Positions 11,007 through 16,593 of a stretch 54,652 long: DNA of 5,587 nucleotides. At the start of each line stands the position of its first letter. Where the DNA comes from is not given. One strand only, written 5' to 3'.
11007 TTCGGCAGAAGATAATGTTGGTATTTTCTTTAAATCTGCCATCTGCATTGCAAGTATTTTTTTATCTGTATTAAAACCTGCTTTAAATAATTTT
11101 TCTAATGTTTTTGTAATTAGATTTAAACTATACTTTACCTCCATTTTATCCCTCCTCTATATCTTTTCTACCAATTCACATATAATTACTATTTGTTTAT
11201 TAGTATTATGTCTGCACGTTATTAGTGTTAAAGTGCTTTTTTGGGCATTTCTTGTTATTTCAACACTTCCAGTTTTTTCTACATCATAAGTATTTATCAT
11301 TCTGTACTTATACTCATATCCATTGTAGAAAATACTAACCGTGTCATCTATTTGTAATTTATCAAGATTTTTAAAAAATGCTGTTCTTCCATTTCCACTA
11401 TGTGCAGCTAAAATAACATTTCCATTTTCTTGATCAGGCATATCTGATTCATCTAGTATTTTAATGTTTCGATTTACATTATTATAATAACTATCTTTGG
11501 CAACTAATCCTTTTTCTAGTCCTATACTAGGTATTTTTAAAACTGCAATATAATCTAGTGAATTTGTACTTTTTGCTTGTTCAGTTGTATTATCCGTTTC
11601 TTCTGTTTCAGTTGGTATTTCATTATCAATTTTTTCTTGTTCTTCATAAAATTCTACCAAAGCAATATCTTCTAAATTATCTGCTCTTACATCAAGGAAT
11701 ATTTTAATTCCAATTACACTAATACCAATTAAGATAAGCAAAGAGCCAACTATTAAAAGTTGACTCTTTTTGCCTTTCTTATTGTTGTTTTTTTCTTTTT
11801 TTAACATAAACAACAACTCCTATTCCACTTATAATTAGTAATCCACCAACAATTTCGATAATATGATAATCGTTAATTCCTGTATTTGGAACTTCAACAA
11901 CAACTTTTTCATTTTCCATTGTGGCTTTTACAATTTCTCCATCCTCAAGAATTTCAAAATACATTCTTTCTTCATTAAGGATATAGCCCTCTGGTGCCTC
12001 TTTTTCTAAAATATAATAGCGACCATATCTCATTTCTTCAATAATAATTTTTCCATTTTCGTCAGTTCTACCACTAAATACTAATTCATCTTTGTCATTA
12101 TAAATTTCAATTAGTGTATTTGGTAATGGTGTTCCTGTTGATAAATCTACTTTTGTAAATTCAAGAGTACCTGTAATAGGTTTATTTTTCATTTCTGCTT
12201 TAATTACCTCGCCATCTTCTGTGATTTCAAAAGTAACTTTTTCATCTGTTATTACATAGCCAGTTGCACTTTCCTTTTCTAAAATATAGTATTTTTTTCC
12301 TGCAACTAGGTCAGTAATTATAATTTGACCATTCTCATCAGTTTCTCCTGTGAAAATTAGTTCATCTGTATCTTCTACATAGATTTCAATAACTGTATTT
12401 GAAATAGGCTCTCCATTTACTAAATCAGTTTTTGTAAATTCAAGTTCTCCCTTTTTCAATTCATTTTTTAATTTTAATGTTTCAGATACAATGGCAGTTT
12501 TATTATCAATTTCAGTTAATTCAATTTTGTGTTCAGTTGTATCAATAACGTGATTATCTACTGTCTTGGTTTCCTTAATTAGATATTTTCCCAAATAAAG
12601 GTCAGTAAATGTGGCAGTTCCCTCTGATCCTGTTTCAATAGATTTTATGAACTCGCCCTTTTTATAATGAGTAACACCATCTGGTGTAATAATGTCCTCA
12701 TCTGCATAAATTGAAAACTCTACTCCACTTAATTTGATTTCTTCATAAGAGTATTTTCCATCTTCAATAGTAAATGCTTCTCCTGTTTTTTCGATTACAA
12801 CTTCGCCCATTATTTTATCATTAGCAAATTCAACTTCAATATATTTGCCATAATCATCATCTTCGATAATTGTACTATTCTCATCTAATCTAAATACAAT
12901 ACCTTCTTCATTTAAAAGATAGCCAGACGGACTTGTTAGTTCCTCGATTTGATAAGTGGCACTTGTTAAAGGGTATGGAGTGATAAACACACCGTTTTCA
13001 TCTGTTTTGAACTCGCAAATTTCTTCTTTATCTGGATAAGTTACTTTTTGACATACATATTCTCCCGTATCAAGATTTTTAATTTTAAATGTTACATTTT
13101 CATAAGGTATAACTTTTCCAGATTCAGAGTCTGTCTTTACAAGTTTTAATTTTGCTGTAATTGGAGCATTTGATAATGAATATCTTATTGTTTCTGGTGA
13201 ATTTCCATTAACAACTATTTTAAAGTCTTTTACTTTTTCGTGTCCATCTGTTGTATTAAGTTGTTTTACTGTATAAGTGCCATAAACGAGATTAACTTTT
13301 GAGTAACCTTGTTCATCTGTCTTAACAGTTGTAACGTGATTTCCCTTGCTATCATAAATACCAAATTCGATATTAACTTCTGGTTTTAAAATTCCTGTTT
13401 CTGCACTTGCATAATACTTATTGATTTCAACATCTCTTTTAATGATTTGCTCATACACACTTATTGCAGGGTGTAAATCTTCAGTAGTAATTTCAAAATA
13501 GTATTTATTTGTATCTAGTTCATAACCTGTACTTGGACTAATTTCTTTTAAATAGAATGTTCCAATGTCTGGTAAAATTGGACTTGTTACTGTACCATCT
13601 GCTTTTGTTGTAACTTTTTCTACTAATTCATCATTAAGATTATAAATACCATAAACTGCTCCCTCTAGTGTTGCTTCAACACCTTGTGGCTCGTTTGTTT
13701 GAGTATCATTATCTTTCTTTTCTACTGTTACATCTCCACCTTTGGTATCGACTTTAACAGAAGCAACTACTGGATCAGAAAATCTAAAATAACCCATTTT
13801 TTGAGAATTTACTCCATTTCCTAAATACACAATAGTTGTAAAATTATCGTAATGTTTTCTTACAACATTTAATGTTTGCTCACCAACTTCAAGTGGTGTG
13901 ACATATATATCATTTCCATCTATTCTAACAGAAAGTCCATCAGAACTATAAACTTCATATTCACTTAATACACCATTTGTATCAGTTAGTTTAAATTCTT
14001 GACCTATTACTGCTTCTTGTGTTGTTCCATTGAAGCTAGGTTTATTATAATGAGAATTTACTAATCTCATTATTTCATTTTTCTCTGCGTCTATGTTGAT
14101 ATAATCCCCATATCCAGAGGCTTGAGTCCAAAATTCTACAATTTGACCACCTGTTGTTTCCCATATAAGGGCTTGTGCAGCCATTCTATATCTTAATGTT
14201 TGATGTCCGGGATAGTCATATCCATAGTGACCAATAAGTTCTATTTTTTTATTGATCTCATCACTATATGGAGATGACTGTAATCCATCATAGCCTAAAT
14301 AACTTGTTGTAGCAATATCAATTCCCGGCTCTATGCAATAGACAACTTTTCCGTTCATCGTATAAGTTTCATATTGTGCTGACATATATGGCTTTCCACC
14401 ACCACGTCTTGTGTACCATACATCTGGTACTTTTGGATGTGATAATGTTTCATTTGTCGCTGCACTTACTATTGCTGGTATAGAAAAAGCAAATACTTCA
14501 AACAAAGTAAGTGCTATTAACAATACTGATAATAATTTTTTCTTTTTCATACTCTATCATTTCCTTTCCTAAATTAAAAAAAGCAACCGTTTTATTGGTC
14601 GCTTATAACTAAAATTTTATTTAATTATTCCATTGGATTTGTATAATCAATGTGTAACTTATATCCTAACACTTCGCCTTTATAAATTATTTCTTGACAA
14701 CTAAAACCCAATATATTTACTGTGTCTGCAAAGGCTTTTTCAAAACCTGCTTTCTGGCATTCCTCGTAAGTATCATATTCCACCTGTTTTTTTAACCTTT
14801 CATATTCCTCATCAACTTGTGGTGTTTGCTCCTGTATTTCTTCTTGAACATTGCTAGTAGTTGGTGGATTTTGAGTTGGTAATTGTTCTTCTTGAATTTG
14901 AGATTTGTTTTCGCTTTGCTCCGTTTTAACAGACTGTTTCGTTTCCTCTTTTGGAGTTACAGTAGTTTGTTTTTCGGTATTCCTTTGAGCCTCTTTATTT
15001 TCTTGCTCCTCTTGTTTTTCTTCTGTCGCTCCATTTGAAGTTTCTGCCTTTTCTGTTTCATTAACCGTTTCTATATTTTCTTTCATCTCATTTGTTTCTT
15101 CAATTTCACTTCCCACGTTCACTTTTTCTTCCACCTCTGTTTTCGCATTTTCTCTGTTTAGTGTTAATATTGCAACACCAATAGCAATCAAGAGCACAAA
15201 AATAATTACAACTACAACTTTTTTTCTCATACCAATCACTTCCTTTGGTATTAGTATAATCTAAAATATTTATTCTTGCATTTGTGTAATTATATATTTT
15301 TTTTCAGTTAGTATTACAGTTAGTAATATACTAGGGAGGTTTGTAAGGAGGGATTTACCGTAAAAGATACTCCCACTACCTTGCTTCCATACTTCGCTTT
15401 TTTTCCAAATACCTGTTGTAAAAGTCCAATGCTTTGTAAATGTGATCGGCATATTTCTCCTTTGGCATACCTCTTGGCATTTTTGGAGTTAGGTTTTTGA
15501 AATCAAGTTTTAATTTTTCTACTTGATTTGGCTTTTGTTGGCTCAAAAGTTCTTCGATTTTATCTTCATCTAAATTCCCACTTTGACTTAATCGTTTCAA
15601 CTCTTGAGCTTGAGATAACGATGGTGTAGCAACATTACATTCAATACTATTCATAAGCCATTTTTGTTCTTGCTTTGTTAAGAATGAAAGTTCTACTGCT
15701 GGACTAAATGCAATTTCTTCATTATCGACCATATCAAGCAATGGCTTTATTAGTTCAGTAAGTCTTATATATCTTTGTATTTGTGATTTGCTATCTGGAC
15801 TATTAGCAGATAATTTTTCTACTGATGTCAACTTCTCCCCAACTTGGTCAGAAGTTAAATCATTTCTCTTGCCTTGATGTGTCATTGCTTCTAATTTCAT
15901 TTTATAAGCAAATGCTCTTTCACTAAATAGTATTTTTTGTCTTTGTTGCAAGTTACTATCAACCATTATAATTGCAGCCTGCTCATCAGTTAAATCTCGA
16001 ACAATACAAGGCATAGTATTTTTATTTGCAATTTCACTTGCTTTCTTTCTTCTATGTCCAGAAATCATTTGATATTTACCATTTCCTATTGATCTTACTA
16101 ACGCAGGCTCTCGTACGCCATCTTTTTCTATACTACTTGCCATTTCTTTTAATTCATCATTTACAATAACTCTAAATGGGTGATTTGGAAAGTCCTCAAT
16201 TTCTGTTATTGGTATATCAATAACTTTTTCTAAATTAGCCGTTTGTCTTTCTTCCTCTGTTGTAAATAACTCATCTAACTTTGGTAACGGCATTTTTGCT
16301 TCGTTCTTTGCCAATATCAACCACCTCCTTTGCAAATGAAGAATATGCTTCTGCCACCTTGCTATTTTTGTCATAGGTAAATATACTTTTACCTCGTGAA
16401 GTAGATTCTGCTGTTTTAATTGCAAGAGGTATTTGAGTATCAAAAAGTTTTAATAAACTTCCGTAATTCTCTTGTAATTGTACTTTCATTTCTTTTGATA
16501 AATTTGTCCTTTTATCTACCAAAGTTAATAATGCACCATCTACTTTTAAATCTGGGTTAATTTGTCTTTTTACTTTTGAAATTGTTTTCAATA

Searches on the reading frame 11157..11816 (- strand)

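Call 24: search_protein_families(library=pfam, max_evalue=0.001, proteins=[window:11157-11816:-])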
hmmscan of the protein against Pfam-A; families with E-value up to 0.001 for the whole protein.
window:11157-11816:- (219 aa): 1 family
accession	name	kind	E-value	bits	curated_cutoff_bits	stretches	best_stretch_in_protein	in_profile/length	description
PF04203.18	Sortase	-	2.4e-18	66.5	26.6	1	93-216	1-125/125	Sortase domain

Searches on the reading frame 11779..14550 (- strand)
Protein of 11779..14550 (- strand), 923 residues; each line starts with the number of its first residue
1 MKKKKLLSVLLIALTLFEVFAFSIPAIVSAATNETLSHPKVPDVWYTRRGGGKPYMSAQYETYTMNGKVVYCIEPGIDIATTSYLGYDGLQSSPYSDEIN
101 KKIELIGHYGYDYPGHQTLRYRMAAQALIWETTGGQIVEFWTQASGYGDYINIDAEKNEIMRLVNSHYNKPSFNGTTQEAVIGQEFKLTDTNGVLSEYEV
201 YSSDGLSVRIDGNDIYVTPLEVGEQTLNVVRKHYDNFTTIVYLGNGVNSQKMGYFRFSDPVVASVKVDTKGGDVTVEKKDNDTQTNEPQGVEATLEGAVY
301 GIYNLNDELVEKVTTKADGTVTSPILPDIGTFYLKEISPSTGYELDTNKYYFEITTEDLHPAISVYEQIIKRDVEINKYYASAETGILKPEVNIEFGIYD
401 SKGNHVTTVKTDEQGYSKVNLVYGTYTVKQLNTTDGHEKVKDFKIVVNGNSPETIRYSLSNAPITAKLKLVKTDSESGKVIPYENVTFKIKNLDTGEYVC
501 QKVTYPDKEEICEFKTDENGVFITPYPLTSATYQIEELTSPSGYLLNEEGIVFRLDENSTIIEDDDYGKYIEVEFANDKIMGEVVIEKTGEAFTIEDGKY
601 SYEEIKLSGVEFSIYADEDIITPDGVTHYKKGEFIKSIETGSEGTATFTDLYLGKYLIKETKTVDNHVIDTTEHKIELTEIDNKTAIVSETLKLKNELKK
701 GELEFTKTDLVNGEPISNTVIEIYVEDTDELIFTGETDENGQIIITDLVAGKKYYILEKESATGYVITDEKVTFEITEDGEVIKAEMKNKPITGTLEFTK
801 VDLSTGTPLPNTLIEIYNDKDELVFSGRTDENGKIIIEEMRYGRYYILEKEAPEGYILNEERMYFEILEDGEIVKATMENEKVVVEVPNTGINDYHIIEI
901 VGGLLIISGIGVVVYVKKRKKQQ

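Call 24: search_protein_families(library=pfam, max_evalue=0.001, proteins=[window:11779-14550:-])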
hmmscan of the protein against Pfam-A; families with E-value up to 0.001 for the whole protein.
window:11779-14550:- (923 aa): 6 families
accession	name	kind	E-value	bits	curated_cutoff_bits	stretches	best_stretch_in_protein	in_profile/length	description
PF17802.7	SpaA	-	1.1e-76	253.4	23.1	6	794-882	1-91/91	Prealbumin-like fold domain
PF11974.14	bMG3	-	8e-16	58.3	34.9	1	800-839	19-58/103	Bacterial alpha-2-macroglobulin MG3 domain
PF17210.9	SdrD_B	-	1.4e-10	41.8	29.7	0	714-794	22-99/112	SdrD B-like domain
PF13620.12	CarboxypepD_reg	-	2.3e-09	37.9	32.3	0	804-846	9-51/82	Carboxypeptidase regulatory-like domain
PF08341.16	TED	-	1.1e-05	26.2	22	1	70-142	2-75/102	Thioester domain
PF00576.27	Transthyretin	-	2.2e-05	25.5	25.3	0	368-407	57-96/109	HIUase/Transthyretin family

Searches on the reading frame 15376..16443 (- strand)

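Call 24: search_protein_families(library=pfam, max_evalue=0.001, proteins=[window:15376-16443:-])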
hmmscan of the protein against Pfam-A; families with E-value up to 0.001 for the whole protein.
window:15376-16443:- (355 aa): 1 family
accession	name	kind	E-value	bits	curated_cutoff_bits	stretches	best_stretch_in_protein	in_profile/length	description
PF02195.25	ParB_N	-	9.3e-18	64.5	26.3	1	73-166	2-95/95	ParB N-terminal domain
